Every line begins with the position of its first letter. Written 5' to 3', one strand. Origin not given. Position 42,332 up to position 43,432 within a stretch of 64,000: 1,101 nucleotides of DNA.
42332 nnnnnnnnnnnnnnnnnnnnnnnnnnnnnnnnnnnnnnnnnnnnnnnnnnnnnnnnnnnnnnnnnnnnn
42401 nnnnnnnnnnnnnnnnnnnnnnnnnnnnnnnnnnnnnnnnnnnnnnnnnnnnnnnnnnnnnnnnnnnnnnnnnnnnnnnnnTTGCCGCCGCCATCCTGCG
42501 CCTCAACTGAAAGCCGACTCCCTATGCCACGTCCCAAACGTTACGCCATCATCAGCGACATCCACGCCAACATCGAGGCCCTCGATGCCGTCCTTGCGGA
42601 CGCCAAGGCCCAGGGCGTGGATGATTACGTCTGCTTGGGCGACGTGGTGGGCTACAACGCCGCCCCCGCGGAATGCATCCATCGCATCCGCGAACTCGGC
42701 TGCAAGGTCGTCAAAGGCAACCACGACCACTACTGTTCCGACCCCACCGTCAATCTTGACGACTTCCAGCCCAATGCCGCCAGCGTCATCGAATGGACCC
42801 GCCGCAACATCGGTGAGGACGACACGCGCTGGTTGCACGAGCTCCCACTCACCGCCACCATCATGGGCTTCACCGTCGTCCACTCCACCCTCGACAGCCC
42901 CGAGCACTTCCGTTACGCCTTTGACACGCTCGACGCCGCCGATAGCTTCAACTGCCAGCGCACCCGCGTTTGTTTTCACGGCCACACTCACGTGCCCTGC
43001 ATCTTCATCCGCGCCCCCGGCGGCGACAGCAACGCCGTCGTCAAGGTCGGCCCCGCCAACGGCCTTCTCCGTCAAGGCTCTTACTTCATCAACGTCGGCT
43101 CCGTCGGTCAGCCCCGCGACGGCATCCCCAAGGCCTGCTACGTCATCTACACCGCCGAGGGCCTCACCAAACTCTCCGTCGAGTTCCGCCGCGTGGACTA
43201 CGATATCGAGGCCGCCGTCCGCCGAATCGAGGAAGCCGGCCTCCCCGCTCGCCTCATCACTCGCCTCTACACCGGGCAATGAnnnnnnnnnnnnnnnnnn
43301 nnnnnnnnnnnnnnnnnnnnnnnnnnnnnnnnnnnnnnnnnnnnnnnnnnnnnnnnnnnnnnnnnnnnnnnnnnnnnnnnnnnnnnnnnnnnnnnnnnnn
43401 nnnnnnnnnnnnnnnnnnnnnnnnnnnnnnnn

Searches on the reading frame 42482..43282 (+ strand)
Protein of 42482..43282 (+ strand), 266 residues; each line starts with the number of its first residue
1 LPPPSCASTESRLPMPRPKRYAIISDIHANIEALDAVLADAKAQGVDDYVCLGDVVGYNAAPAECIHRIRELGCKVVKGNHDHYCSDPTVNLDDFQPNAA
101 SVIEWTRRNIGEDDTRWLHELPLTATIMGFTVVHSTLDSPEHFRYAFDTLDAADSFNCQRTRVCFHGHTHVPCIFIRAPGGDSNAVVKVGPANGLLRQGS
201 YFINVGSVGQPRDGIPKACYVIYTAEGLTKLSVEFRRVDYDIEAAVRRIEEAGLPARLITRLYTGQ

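Call 52: search_protein_families(library=pfam, proteins=[window:42482-43282:+], max_evalue=0.00001)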
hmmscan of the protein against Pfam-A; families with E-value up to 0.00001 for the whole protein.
window:42482-43282:+ (266 aa): 2 families
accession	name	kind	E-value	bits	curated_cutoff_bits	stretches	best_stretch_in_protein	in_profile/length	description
PF12850.12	Metallophos_2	-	1.2e-19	71.3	27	1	21-224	3-150/154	Calcineurin-like phosphoesterase superfamily domain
PF00149.33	Metallophos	-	4.7e-11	43.9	21.5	1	20-172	2-191/191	Calcineurin-like phosphoesterase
